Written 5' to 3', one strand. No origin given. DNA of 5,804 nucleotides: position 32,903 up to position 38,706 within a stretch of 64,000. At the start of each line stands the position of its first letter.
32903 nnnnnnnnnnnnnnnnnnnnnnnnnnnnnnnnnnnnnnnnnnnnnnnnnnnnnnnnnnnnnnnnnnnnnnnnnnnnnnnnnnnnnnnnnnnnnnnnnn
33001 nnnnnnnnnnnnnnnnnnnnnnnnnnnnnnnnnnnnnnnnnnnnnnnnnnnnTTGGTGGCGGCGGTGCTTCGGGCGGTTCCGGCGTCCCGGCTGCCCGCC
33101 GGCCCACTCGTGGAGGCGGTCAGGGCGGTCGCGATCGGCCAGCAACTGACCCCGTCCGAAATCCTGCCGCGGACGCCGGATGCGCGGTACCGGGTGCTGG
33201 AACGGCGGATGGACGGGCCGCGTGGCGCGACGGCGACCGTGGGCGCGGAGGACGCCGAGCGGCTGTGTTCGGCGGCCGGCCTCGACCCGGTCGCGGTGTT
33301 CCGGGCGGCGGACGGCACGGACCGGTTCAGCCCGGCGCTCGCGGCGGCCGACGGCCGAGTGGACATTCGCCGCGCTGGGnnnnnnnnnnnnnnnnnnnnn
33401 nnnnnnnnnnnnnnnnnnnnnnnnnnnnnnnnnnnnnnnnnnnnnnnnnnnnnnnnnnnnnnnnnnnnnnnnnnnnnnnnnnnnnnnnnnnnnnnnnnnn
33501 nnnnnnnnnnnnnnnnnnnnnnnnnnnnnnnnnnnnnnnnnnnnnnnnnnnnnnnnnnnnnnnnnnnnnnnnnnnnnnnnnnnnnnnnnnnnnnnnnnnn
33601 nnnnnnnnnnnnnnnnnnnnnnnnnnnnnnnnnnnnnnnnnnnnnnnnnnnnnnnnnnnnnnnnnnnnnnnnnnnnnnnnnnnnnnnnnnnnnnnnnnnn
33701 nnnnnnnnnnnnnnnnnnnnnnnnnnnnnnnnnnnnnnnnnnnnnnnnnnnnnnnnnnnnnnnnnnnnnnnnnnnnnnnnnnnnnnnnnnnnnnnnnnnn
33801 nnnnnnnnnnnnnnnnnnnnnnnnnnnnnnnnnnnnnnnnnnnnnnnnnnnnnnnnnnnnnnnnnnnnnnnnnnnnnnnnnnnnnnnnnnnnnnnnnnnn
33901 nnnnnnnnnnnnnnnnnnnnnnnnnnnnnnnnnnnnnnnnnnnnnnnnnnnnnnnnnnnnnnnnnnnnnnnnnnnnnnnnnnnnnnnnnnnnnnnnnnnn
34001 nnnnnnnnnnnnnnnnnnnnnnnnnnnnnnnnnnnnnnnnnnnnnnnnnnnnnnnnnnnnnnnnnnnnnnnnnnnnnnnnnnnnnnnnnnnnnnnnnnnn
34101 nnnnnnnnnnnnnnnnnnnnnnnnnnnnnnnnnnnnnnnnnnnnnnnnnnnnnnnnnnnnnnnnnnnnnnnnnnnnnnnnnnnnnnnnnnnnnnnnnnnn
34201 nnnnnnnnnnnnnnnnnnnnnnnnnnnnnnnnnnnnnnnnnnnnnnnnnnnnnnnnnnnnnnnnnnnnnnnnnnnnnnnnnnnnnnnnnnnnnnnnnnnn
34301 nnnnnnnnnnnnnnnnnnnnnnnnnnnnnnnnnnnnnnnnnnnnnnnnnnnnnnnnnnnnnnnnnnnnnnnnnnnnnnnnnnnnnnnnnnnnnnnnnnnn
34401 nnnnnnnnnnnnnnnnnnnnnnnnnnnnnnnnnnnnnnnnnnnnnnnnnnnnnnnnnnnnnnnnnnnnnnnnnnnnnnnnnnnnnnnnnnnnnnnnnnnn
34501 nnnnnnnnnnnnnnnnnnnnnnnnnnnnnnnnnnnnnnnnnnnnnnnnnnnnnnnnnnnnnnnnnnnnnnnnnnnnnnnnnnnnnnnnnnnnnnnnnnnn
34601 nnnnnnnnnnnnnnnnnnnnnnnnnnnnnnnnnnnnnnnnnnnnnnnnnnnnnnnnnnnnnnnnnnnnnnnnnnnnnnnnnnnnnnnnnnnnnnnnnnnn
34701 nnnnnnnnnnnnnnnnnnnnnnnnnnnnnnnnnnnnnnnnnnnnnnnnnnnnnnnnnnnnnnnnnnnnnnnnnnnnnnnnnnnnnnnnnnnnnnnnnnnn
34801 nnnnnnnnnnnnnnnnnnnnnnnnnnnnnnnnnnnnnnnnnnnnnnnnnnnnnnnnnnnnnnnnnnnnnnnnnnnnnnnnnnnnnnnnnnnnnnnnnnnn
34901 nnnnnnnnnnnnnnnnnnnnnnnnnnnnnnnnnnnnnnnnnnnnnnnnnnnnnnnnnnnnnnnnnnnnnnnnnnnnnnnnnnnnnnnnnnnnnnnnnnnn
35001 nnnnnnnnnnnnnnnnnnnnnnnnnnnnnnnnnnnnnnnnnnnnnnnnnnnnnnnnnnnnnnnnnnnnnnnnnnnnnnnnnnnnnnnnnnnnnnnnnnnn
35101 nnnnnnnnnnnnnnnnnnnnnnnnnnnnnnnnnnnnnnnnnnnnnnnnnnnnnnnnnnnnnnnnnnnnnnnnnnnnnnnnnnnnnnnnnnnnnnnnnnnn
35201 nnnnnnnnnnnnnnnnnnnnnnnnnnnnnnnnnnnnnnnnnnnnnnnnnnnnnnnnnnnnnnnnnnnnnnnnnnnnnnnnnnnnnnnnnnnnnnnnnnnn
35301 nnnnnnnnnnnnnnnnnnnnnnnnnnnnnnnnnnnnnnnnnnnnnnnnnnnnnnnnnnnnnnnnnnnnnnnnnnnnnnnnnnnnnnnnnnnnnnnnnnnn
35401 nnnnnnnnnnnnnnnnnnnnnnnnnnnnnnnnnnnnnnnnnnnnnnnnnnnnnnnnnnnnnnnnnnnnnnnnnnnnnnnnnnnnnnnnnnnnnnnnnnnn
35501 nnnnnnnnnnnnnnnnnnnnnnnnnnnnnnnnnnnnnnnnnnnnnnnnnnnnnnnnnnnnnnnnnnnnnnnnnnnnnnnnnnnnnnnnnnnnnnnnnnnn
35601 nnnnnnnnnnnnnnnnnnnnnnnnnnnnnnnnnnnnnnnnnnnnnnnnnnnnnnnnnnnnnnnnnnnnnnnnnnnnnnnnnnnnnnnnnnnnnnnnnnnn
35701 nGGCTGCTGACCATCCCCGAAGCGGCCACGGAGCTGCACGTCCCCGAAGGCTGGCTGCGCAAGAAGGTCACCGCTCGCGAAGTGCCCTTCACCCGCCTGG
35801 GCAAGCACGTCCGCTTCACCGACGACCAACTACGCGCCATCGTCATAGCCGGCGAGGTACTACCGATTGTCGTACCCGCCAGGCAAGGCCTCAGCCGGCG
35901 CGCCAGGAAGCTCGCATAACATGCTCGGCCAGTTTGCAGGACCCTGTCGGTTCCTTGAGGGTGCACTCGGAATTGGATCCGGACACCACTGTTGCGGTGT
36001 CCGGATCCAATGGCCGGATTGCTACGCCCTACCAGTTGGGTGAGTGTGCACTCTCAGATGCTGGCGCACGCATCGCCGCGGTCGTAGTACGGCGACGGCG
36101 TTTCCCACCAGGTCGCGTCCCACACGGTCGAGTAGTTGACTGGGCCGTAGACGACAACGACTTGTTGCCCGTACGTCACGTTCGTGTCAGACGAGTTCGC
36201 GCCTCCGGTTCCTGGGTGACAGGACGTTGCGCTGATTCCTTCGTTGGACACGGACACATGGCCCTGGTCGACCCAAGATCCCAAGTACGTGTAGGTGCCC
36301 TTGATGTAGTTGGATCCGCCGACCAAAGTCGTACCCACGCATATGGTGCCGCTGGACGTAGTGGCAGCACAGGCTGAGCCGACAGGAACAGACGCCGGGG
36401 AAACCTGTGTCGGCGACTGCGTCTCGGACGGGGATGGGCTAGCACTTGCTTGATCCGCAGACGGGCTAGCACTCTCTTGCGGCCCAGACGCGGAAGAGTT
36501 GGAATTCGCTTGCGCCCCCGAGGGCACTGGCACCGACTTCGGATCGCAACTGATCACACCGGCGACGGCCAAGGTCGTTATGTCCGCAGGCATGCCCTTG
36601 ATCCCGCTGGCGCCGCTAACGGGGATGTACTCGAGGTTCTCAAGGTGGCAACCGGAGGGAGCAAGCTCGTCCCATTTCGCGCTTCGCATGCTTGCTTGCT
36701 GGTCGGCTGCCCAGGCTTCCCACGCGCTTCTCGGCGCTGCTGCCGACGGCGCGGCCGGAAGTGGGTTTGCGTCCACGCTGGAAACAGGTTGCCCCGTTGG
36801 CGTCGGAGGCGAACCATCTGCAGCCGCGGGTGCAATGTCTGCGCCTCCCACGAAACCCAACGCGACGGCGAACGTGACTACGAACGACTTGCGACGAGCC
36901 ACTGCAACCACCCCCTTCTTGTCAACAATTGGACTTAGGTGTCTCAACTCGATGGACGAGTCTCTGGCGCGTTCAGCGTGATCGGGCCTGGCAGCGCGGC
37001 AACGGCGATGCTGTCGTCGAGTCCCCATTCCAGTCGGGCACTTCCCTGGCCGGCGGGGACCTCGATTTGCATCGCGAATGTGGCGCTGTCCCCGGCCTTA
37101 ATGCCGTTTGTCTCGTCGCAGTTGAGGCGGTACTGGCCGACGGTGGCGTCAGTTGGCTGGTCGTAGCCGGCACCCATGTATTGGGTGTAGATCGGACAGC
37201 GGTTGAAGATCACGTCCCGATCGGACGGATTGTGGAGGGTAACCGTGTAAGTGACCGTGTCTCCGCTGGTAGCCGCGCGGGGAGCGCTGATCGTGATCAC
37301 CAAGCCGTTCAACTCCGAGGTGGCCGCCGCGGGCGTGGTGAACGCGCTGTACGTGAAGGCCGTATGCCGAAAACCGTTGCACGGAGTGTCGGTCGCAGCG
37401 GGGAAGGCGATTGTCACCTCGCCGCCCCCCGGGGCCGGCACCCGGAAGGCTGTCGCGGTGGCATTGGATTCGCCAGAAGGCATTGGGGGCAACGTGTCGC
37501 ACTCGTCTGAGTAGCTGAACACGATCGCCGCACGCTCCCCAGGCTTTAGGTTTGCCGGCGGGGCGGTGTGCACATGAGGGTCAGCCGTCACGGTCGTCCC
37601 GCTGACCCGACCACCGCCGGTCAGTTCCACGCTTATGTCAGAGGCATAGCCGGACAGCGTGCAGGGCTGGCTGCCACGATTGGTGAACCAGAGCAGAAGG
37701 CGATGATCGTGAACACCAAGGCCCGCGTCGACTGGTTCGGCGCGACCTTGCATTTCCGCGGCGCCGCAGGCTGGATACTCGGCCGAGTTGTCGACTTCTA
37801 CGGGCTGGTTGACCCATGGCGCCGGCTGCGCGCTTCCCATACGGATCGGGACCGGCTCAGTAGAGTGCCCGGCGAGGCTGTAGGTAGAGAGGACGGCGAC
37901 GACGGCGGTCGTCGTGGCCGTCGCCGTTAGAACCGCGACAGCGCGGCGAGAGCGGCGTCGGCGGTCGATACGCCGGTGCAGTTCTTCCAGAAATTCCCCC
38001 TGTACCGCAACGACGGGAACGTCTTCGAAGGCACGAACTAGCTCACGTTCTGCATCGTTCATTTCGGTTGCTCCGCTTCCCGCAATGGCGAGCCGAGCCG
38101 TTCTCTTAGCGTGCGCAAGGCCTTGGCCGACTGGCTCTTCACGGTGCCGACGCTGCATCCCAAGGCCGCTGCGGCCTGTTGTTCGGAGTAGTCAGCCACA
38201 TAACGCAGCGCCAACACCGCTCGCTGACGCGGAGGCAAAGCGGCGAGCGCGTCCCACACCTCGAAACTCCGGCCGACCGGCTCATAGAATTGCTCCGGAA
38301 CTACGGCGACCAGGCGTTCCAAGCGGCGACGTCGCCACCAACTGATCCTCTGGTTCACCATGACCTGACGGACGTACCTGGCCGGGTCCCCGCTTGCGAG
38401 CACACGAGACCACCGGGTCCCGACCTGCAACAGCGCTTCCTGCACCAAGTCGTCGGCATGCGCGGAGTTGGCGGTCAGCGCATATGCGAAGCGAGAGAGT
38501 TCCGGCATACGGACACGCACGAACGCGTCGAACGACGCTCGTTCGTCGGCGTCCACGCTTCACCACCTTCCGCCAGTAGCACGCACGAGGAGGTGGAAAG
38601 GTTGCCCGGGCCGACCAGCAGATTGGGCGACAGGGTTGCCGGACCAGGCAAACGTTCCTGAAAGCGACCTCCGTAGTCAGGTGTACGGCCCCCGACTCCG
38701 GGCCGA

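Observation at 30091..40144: A 10-kb integrative mobilizable element inserted in tRNA-Ala, bounded by 33-bp perfect direct repeats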

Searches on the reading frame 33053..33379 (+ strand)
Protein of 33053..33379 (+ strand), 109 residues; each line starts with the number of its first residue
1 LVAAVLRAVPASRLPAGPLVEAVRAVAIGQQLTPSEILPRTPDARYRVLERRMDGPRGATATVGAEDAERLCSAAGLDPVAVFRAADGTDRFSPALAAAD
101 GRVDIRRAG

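Call 104: predict_structure(alignment_id=A2)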
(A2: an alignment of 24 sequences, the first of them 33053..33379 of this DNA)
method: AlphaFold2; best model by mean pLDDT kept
length: 109 residues; sequences in the alignment: 24
mean_pLDDT: 86.6   pTM: 0.74
mean pLDDT of the five models: 86.6, 85.6, 84.5, 84.0, 82.3
residues with pLDDT >= 90: 67; 70-90: 28; 50-70: 14; < 50: 0
segments of 3 or more residues with pLDDT < 50: none
pLDDT, mean of each block of 10 residues (from residue 1): 68 93 95 88 86 88 93 95 95 91 59
secondary structure, 60 per line:
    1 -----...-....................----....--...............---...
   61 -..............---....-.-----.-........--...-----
elements in order: E6-8 E13-15 H16-29 H34-37 H40-54 E62-64 H65-75 H79-82 H92-99 E102-104

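Call 109: fold_search(model_id=the predicted structure, library=pdb)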
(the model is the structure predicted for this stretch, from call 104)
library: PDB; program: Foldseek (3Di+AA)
matches with E <= 10: 80; with E <= 0.001: 0
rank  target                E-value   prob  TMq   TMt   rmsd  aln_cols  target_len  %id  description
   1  3vk0_C                1.8e+00  0.35  0.42  0.51  10.8        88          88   17  Crystal Structure of hypothetical transcription factor NHTF from Neisseria (released 2012-03-14)
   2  7pwj_FFF              2.1e+00  0.18  0.34  0.26   6.6        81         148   14  dUTPase from human in complex with Stl (released 2022-12-28)
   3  4pu7_A                2.8e+00  0.16  0.30  0.43   5.0        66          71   12  Shewanella oneidensis Toxin Antitoxin System Antitoxin Protein HipB Resolution 1.85 (released 2014-08-06)
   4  3vk0_B                3.1e+00  0.18  0.36  0.43   6.0        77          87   12  Crystal Structure of hypothetical transcription factor NHTF from Neisseria (released 2012-03-14)
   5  4pu7_B                3.1e+00  0.15  0.32  0.49   5.2        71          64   13  Shewanella oneidensis Toxin Antitoxin System Antitoxin Protein HipB Resolution 1.85 (released 2014-08-06)
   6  3f51_D                3.1e+00  0.12  0.32  0.37   9.0        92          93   14  Crystal Structure of the clp gene regulator ClgR from Corynebacterium glutamicum (released 2008-11-18)
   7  5woq_C                3.1e+00  0.11  0.32  0.40  10.2        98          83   12  Crystal structure of an XRE family protein transcriptional regulator from Mycobacterium smegmatis (released 2017-08-16)
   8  9e2g_0U               3.1e+00  0.08  0.27  0.13  12.0        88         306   15  Cryo-EM structure of 48 nm repeat of microtubule doublet from T. brucei flagellum (released 2025-03-12)
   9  9hfs_A                3.1e+00  0.04  0.20  0.07  14.6        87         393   13  Cryo-EM structure of human CDADC1 inactive mutant (E400A): hexamer with dCTP bound in the active site (released 2025-04-30)
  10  7dlv_F                3.3e+00  0.30  0.43  0.34   3.3        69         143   13  shrimp dUTPase in complex with Stl (released 2021-12-01)
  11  3vk0_A                3.5e+00  0.20  0.41  0.49  10.8        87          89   17  Crystal Structure of hypothetical transcription factor NHTF from Neisseria (released 2012-03-14)
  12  4i6u_C                3.5e+00  0.12  0.32  0.43   7.5        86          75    9  Crystal Structure of a Y37F mutant of the Restriction-Modification Controller Protein C.Esp1396I (released 2013-11-13)
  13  5woq_B                3.7e+00  0.10  0.32  0.40  10.4        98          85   13  Crystal structure of an XRE family protein transcriptional regulator from Mycobacterium smegmatis (released 2017-08-16)
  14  2rem_B                3.7e+00  0.06  0.27  0.18  11.0        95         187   22  Crystal Structure of oxidoreductase DsbA from Xylella fastidiosa (released 2008-10-07)
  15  2axz_A                3.9e+00  0.15  0.33  0.14   4.9        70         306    7  Crystal structure of PrgX/cCF10 complex (released 2005-12-06)
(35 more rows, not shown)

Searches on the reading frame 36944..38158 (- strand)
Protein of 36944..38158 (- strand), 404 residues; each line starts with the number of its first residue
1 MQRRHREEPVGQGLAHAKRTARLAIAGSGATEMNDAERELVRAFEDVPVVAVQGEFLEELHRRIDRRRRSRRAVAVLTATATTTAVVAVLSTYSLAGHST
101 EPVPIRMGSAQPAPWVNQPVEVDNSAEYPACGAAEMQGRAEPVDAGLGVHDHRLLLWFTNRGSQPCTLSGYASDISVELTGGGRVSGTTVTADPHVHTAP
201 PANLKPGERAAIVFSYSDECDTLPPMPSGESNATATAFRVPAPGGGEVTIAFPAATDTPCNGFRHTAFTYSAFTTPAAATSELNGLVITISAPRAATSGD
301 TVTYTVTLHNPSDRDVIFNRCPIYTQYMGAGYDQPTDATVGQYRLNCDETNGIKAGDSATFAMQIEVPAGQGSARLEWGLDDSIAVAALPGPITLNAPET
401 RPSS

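Call 11: search_protein_families(library=pfam, proteins=[window:36944-38158:-], max_evalue=0.01)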
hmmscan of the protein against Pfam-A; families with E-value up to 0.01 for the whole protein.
window:36944-38158:- (404 aa): 1 family
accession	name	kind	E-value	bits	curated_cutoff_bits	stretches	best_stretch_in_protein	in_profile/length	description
PF14016.12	DUF4232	-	1.2e-10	42.1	27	1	131-262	1-115/129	Domain of unknown function (DUF4232)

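Call 12: search_protein_families(library=ncbifam, proteins=[window:36944-38158:-], max_evalue=0.01)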
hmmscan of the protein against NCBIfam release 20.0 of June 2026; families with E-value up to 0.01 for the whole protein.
window:36944-38158:- (404 aa): 2 families
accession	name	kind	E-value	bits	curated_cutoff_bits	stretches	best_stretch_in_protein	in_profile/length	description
TIGR01451.2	B_ant_repeat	repeat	0.0033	17.4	24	1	294-310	6-22/53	DUF11 type repeat protein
NF038083.1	CU044_5270_fam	subfamily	0.0091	15.8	100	0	57-113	9-64/284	CU044_5270 family protein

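Call 64: search_protein_families(library=padloc, proteins=[window:36944-38062:-], max_evalue=0.01)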
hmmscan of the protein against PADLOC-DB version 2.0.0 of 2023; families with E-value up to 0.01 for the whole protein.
window:36944-38062:- (372 aa): 0 families

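Call 73: search_protein_families(library=phrogs, proteins=[window:36944-38062:-], max_evalue=0.001)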
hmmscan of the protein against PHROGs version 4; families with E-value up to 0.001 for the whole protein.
window:36944-38062:- (372 aa): 0 families

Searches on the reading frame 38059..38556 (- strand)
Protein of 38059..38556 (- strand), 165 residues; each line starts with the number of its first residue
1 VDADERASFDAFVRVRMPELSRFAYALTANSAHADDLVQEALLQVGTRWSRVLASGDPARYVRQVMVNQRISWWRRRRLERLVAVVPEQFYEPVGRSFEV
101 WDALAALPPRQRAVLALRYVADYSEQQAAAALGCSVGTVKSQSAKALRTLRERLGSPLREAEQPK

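Call 11: search_protein_families(library=pfam, proteins=[window:38059-38556:-], max_evalue=0.01)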
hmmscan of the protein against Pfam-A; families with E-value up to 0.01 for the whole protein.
window:38059-38556:- (165 aa): 7 families
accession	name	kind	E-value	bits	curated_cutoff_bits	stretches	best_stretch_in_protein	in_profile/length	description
PF08281.18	Sigma70_r4_2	-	8.4e-16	57.8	25.7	1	99-150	3-54/54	Sigma-70, region 4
PF04545.22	Sigma70_r4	-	8.4e-14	51.3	24.1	1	103-152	1-50/50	Sigma-70, region 4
PF04542.20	Sigma70_r2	-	1.5e-08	34.8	24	1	17-78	6-69/71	Sigma-70 region 2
PF22029.2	PhyR_sigma2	-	2.4e-06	27.9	27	1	16-58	4-46/55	Sigma2 domain of PhyR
PF07638.17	Sigma70_ECF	-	0.00035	20.9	21.1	1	100-143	129-172/185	ECF sigma factor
PF13384.12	HTH_23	-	0.0027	17.9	24.6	1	110-140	5-35/50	Homeodomain-like domain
PF22233.2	PhyR_sigma-like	-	0.0037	17.5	27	0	104-148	1-45/50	Response regulator PhyR, sigma-like domain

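Call 12: search_protein_families(library=ncbifam, proteins=[window:38059-38556:-], max_evalue=0.01)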
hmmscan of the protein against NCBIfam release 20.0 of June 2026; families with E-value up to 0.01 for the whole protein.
window:38059-38556:- (165 aa): 75 families (the best 25 are shown)
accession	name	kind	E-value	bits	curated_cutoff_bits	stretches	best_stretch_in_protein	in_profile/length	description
TIGR02983.1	SigE-fam_strep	subfamily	1.4e-48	164.9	141.55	1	4-156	3-160/162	SigE family RNA polymerase sigma factor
TIGR02937.1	sigma70-ECF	superfamily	1.6e-22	79.9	42.9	1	9-154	3-165/165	sigma-70 family RNA polymerase sigma factor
TIGR02985.1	Sig70_bacteroi1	subfamily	1.6e-15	57.7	126.4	1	8-154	2-162/162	RNA polymerase sigma-70 factor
NF009198.0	PRK12546.1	equivalog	3.5e-14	52.9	270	1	16-155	16-162/188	RNA polymerase sigma factor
NF009164.0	PRK12511.1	equivalog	9.9e-14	51.3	185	1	16-152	13-157/182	RNA polymerase sigma factor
NF007227.0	PRK09645.1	subfamily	1.7e-13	50.8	202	1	7-154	13-170/177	sigma-70 family RNA polymerase sigma factor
NF004113.0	PRK05602.1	equivalog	3.8e-13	49.5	208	1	4-155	42-202/211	RNA polymerase sigma factor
NF006550.0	PRK09047.1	equivalog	4.2e-13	49.2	173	1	99-155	132-188/194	RNA polymerase sigma factor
NF007216.0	PRK09638.1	equivalog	5.1e-13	49.2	194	1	7-155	18-175/180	RNA polymerase sigma factor SigY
TIGR02989.1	Sig-70_gvs1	subfamily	5.4e-13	49.2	124.55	1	9-151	3-155/158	RNA polymerase sigma-70 factor, Rhodopirellula/Verrucomicrobium family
NF009195.0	PRK12543.1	subfamily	2e-12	47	197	1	6-154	19-178/192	RNA polymerase sigma factor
NF009172.0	PRK12519.1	subfamily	2.5e-12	46.7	222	1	24-155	46-190/194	RNA polymerase sigma factor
NF058625.1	sigma_PG0214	equivalog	2.7e-12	46.7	130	1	9-154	6-161/170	GFO_1088 family ECF-type sigma factor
NF007225.0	PRK09643.1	equivalog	2.9e-12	46.7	190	1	5-156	25-184/204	RNA polymerase sigma factor SigM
TIGR02960.1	SigX5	hypoth_equivalog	3e-12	46.4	264.75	1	103-157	139-193/322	RNA polymerase sigma-70 factor, TIGR02960 family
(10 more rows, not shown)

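Call 64: search_protein_families(library=padloc, proteins=[window:38059-38556:-], max_evalue=0.01)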
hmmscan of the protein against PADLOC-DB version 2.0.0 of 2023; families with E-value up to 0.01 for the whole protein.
window:38059-38556:- (165 aa): 0 families

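Call 73: search_protein_families(library=phrogs, proteins=[window:38059-38556:-], max_evalue=0.001)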
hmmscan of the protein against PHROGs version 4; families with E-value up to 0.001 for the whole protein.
window:38059-38556:- (165 aa): 5 families
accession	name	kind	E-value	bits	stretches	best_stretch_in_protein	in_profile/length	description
phrog_1740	-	transcription regulation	7e-22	78.6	1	3-155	52-217/567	RNA polymerase sigma factor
phrog_351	-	transcription regulation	1.7e-06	27.9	1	102-155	671-727/928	RNA polymerase sigma factor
phrog_13787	-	unknown function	3.6e-05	25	1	100-154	115-168/172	-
phrog_3512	-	transcription regulation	0.00066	20.9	0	105-147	64-106/130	sigma factor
phrog_36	-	transcription regulation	0.00072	20.2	1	101-160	134-193/220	transcriptional regulator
